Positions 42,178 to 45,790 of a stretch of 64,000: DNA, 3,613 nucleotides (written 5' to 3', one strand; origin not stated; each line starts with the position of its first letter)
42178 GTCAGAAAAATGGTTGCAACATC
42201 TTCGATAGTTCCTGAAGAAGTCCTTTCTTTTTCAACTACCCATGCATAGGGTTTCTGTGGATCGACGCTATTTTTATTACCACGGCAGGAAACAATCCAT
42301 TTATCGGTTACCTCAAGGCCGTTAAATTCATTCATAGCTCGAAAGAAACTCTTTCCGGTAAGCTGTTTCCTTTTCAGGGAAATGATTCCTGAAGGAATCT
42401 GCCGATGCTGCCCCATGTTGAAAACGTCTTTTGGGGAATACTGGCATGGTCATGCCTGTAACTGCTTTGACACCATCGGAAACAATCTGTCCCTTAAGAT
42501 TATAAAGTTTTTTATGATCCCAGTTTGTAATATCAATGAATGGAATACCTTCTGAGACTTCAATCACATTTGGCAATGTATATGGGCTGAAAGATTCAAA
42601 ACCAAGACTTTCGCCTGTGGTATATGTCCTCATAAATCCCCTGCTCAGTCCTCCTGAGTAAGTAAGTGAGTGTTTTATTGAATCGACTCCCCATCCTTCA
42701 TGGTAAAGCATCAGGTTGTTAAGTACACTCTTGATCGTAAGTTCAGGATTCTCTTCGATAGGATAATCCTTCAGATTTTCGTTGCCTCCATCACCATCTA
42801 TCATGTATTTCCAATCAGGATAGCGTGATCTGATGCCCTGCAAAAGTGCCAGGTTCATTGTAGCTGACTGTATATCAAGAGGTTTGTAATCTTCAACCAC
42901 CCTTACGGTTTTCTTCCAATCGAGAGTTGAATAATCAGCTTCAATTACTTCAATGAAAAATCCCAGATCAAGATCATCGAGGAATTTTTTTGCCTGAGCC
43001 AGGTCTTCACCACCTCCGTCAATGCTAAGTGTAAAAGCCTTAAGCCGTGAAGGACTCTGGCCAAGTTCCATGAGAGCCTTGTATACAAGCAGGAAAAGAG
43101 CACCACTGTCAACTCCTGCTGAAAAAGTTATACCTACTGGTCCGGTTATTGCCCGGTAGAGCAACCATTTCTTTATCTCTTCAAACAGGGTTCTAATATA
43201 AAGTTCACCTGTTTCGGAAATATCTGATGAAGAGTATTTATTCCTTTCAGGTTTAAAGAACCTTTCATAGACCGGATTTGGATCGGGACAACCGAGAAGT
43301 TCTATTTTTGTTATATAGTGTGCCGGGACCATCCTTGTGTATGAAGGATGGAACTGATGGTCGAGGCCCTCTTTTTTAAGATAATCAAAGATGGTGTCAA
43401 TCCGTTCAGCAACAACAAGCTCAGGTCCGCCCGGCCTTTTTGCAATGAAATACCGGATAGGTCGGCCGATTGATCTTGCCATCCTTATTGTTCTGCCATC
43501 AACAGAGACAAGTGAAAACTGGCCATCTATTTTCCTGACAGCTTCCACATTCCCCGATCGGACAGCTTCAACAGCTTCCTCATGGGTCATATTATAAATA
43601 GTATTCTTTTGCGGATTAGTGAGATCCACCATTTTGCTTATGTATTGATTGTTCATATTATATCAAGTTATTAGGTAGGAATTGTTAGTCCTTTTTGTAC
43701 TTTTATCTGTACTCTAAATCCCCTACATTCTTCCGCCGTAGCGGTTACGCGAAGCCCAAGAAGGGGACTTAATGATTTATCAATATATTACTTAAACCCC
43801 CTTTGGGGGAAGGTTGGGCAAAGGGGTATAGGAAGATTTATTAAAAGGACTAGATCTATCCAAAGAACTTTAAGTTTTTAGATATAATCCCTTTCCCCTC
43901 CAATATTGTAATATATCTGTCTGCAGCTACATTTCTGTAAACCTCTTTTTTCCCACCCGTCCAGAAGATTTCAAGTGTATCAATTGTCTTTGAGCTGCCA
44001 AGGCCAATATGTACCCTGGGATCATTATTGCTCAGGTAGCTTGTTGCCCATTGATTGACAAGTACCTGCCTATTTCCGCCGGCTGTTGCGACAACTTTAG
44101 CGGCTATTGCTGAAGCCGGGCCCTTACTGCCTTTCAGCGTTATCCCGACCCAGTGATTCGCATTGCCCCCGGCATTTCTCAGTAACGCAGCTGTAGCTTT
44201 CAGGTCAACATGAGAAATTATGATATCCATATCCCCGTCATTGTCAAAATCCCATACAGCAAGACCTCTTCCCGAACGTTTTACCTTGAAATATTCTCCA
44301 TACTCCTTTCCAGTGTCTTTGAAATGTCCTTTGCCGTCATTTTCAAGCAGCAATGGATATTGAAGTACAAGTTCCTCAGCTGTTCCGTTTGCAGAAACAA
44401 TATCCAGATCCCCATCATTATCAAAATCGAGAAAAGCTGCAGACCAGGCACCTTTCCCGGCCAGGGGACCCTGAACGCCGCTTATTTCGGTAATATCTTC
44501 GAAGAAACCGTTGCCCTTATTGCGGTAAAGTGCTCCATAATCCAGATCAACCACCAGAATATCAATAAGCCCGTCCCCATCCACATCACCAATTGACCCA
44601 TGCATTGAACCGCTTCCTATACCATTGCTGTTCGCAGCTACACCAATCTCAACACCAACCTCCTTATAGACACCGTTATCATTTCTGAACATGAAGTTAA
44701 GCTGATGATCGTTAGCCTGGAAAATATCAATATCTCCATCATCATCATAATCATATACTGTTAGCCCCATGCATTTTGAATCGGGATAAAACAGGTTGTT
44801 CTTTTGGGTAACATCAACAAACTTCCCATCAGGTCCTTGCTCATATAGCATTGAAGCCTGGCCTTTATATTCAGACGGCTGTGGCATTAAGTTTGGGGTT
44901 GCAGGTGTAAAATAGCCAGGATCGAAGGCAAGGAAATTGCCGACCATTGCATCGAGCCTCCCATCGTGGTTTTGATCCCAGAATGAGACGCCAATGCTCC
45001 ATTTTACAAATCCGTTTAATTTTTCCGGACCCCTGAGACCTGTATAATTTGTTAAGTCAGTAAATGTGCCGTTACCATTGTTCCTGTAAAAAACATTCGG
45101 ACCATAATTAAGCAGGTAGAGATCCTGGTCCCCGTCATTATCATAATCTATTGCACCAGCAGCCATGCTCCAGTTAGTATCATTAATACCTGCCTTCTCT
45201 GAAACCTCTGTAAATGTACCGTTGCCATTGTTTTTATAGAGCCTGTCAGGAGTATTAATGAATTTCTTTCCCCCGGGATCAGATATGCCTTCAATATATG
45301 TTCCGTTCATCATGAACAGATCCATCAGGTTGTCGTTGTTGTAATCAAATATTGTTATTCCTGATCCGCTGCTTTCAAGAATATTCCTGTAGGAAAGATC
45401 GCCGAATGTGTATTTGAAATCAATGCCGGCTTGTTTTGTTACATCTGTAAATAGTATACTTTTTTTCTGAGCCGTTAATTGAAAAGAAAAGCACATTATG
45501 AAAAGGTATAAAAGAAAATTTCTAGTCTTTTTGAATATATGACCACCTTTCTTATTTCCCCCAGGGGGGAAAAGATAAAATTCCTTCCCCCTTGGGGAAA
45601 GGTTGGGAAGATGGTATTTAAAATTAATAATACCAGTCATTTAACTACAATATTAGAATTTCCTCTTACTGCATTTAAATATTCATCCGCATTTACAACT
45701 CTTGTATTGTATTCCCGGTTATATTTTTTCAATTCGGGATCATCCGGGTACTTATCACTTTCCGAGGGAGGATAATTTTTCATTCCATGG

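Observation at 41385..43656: Translationally overlapped pair: Cys-less asparagine-synthetase-like PP-loop enzyme plus unassigned radical SAM enzyme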

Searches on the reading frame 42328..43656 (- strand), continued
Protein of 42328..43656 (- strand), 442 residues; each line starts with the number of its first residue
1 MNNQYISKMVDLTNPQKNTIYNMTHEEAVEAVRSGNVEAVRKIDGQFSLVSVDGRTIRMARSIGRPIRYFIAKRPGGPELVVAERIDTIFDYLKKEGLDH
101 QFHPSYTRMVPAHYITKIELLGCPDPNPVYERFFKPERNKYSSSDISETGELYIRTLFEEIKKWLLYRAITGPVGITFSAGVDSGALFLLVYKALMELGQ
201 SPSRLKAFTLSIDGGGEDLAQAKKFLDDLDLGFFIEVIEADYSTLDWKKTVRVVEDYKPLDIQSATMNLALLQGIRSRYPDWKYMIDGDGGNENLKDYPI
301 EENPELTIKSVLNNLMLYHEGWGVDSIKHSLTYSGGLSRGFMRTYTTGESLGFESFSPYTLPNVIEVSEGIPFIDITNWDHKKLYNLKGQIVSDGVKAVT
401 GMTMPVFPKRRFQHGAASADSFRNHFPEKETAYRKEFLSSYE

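Call 73: find_encoding_contigs(protein=P0388, flank=10000, max_places=3)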
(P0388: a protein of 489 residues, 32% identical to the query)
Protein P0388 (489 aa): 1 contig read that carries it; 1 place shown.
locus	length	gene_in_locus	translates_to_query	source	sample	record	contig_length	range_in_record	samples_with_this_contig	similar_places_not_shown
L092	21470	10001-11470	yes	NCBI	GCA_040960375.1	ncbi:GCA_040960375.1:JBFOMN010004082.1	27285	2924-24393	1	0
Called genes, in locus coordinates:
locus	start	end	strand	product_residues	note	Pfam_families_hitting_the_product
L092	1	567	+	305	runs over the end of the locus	PF00106:adh_short, PF13561:adh_short_C2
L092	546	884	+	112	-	-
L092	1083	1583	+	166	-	PF01797:Y1_Tnp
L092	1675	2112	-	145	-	PF02367:TsaE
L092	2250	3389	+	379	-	PF01368:DHH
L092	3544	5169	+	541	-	PF05157:MshEN (weak), PF00437:T2SSE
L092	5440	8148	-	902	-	PF00133:tRNA-synt_1, PF09334:tRNA-synt_1g, PF00133:tRNA-synt_1, PF08264:Anticodon_1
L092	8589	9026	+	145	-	-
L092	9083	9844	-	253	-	PF01978:TrmB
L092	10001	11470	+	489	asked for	PF00733:Asn_synthase (weak)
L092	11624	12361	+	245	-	PF01209:Ubie_methyltran (weak), PF13649:Methyltransf_25 (weak), PF13847:Methyltransf_31, PF08241:Methyltransf_11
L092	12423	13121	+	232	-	-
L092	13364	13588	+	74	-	-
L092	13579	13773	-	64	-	-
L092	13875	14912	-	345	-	PF00814:TsaD, PF22521:HypF_C_2 (weak)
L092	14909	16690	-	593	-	PF00664:ABC_membrane, PF02463:SMC_N (weak), PF00005:ABC_tran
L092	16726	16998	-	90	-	PF02311:AraC_binding (weak), PF07883:Cupin_2 (weak)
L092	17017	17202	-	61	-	-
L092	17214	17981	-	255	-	PF01145:Band_7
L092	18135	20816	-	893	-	PF00690:Cation_ATPase_N, PF00122:E1-E2_ATPase, PF13246:Cation_ATPase, PF00702:Hydrolase, PF08282:Hydrolase_3 (faint), PF00689:Cation_ATPase_C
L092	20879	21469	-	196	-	-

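Call 74: search_protein_families(library=pfam, proteins=[L090:10172-12520:+, L084:6548-7678:+, L087:11535-11969:+, L085:8065-8499:+, L087:9193-9996:+, L092:12423-13121:+], max_evalue=1)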
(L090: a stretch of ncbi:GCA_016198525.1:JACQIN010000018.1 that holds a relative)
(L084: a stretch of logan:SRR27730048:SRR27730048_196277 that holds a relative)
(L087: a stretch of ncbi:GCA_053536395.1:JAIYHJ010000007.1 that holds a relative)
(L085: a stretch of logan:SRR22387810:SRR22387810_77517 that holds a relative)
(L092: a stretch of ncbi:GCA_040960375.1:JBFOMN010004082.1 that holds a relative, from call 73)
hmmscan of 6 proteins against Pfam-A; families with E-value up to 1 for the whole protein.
L090:10172-12520:+ (782 aa): 0 families

L084:6548-7678:+ (377 aa): 4 families
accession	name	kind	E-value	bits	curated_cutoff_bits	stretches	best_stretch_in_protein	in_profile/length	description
PF06479.17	Ribonuc_2-5A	-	0.019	15.5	23.3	1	193-266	42-114/127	Ribonuclease 2-5A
PF00233.25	PDEase_I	-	0.045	13.9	24.8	1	219-283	91-154/238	3'5'-cyclic nucleotide phosphodiesterase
PF18531.7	Polo_box_2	-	0.094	13.2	31.9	1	190-234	55-96/112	Polo box domain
PF05746.21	DALR_1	-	0.34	11.5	22.3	0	205-277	18-90/117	DALR anticodon binding domain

L087:11535-11969:+ (144 aa): 0 families

L085:8065-8499:+ (144 aa): 2 families
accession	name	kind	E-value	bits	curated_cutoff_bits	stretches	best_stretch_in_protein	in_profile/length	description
PF04138.20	GtrA_DPMS_TM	-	0.0037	17.9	26.1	1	71-125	4-58/117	GtrA/DPMS, transmembrane domain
PF04892.17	VanZ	-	0.0073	17.4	30.1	1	74-113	86-125/126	VanZ like family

L087:9193-9996:+ (267 aa): 1 family
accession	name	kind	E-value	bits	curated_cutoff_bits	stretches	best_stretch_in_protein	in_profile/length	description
PF14518.11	Haem_oxygenas_2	-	1.2e-07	32.2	28.9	1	67-209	4-140/177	Iron-containing redox enzyme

L092:12423-13121:+ (232 aa): 2 families
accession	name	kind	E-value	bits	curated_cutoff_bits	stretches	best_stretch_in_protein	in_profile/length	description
PF22785.1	Tc-R-P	-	0.19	12.7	27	1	172-227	7-62/106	Polymorphic toxin system, DSP-PTPase phosphatase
PF06957.17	COPI_C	-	0.3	10.2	25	1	15-102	27-104/405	Coatomer (COPI) alpha subunit C-terminus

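Call 85: search_protein_families(library=ncbifam, alignment_id=A1, max_evalue=0.01)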
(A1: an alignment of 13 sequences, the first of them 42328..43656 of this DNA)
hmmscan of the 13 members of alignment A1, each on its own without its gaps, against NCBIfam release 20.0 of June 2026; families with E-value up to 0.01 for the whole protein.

A. member 1, window:42328-43656:- (442 aa): 2 families
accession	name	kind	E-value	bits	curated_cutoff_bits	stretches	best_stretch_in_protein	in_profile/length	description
TIGR01536.1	asn_synth_AEB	equivalog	1.4e-07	30.9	267.1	1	37-299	114-372/517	asparagine synthase (glutamine-hydrolyzing)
NF005316.0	PRK06850.1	equivalog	0.0041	16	536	1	152-213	12-71/505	hypothetical protein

B. families by the number of members that match (of 13 scanned): 10 families
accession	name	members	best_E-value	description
TIGR01536.1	asn_synth_AEB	13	6.6e-12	asparagine synthase (glutamine-hydrolyzing)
NF006949.0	PRK09431.1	8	1.2e-07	asparagine synthase B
TIGR03108.1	eps_aminotran_1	5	5.7e-06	XrtA/PEP-CTERM system amidotransferase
NF033561.1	macrolact_Ik_Al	4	4.8e-09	albusnodin/ikarugamycin family macrolactam cyclase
TIGR03104.1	trio_amidotrans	3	0.00023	N-acetylglutaminylglutamine amidotransferase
NF002730.0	PRK02628.1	3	0.00031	NAD(+) synthase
TIGR00268.2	TIGR00268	2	4.4e-06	ATP-dependent sacrificial sulfur transferase LarE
NF010587.0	PRK13980.1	2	0.00054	NAD+ synthase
NF007972.0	PRK10696.1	1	0.0011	tRNA 2-thiocytidine(32) synthetase TtcA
NF005316.0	PRK06850.1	1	0.0041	hypothetical protein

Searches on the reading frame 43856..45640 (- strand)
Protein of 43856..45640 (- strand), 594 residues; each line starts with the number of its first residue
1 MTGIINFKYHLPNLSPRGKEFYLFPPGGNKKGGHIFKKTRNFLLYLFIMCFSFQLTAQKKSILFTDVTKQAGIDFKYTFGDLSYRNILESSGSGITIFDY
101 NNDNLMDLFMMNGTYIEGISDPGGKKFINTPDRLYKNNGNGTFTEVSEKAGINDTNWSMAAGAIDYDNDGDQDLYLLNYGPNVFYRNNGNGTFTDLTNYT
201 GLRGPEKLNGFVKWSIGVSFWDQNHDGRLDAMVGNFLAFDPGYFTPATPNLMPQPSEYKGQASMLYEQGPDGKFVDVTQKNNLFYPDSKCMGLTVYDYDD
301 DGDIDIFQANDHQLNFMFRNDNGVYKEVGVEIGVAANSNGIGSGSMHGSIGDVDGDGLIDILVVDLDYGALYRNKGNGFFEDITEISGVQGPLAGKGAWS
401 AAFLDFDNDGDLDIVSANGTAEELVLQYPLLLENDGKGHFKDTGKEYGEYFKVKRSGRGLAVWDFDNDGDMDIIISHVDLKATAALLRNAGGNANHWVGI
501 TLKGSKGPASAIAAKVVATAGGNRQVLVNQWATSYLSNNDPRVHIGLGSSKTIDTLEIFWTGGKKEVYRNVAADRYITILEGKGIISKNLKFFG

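Call 29: search_protein_families(library=pfam, proteins=[window:43856-45640:-], max_evalue=0.01)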
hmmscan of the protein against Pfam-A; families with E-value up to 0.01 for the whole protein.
window:43856-45640:- (594 aa): 2 families
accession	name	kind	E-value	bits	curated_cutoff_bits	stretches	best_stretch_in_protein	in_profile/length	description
PF13517.12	FG-GAP_3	-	5.1e-43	145.9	26.9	6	352-415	1-60/61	FG-GAP-like repeat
PF07593.17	UnbV_ASPIC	-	1.1e-16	60.9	23.4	1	511-578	1-68/68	ASPIC and UnbV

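Call 30: search_protein_families(library=ncbifam, proteins=[window:43856-45640:-], max_evalue=0.001)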
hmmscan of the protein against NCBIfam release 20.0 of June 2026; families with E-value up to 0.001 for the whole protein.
window:43856-45640:- (594 aa): 0 families
